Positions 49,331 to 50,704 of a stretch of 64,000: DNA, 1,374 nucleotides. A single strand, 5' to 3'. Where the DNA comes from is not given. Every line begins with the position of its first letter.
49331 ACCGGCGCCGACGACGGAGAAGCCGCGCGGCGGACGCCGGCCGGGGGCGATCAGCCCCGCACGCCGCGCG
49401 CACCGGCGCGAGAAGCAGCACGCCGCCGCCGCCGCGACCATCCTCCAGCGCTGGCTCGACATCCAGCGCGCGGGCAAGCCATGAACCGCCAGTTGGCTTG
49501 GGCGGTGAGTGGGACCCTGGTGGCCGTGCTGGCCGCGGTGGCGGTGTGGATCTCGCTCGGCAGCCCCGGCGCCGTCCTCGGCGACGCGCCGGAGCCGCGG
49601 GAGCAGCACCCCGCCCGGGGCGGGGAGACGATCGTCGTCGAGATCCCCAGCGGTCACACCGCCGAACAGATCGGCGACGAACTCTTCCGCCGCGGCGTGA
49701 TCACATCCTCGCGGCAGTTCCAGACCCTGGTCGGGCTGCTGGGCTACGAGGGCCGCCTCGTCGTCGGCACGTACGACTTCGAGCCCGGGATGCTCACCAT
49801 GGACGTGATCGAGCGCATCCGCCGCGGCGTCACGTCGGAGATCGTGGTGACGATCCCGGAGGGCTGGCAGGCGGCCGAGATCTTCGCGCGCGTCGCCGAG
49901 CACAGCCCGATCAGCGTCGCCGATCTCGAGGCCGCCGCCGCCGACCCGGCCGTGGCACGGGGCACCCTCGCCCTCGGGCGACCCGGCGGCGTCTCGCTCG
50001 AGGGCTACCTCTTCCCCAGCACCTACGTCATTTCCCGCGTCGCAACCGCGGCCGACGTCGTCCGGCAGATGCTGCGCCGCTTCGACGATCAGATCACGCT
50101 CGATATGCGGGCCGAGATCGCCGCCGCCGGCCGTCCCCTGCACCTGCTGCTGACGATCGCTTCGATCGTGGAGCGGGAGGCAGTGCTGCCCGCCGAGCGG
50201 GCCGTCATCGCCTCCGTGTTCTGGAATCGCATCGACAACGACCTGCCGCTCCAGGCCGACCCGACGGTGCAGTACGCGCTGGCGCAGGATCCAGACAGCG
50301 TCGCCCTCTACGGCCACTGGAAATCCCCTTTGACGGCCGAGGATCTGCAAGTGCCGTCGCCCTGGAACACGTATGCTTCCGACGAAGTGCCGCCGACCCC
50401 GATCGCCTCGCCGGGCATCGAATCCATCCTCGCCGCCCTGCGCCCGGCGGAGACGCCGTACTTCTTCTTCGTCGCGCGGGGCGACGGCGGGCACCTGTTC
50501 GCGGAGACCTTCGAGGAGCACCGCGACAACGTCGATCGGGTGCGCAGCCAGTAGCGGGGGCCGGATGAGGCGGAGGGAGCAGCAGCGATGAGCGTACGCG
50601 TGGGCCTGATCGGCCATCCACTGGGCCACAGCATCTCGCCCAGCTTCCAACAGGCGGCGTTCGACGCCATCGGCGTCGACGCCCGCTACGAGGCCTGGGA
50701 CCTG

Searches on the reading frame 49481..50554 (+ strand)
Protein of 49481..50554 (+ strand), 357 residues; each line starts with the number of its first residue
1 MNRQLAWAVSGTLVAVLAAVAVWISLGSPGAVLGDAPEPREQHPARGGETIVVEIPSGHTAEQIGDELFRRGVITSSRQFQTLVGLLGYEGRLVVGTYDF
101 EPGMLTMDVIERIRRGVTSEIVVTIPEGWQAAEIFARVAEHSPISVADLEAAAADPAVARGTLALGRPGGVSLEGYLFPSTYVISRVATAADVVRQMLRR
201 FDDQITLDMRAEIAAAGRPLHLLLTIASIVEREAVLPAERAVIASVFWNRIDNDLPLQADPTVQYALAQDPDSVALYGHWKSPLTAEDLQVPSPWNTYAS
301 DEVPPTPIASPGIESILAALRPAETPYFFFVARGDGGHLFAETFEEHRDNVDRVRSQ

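Call 53: search_protein_families(library=pfam, proteins=[window:49481-50554:+], max_evalue=0.001)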
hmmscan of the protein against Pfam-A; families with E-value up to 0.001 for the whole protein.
window:49481-50554:+ (357 aa): 1 family
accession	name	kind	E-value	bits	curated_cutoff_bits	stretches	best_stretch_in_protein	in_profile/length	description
PF02618.21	YceG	-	4.5e-77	259.6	32.4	1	53-352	1-274/275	YceG-like family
